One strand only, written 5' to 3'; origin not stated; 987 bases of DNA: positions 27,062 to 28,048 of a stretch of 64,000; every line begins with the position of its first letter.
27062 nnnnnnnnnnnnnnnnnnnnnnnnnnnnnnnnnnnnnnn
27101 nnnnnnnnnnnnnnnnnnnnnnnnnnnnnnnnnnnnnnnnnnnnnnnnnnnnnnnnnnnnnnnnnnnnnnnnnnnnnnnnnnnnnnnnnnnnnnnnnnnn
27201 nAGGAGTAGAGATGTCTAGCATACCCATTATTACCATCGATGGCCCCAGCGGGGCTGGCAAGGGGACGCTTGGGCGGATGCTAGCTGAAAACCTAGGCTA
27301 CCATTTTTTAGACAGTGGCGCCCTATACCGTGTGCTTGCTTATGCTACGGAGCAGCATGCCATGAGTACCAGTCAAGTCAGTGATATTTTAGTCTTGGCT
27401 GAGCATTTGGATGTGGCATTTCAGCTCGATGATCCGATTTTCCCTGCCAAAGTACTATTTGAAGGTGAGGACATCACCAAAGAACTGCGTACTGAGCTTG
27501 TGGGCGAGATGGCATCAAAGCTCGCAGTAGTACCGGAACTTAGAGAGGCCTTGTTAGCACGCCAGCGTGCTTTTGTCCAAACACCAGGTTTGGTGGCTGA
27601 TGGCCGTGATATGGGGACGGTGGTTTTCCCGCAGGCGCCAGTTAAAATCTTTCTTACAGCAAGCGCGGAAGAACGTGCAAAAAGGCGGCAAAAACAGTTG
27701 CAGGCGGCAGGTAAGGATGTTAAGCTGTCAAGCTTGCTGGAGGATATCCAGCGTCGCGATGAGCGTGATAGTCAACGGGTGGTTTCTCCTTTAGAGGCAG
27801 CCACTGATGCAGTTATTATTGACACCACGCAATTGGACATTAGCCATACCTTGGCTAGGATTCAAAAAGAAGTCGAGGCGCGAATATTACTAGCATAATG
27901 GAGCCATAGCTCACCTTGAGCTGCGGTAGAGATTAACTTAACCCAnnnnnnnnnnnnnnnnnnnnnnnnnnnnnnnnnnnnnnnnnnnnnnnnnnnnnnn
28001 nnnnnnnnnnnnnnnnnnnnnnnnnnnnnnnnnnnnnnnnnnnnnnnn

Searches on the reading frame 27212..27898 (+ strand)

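Call 24: search_protein_families(library=pfam, proteins=[window:27212-27898:+], max_evalue=0.0001)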
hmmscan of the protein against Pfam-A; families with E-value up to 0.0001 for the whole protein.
window:27212-27898:+ (228 aa): 4 families
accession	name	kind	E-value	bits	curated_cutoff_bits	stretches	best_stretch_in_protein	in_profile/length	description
PF02224.24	Cytidylate_kin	-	2.2e-73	246.9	26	1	7-221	1-209/211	Cytidylate kinase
PF13189.12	Cytidylate_kin2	-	2.3e-10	41.3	28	1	6-184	1-148/176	Cytidylate kinase-like family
PF13238.12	AAA_18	-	3.2e-06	28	29.4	1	7-165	1-114/128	AAA domain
PF13207.12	AAA_17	-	2.2e-05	25.2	27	0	11-44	2-35/136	AAA domain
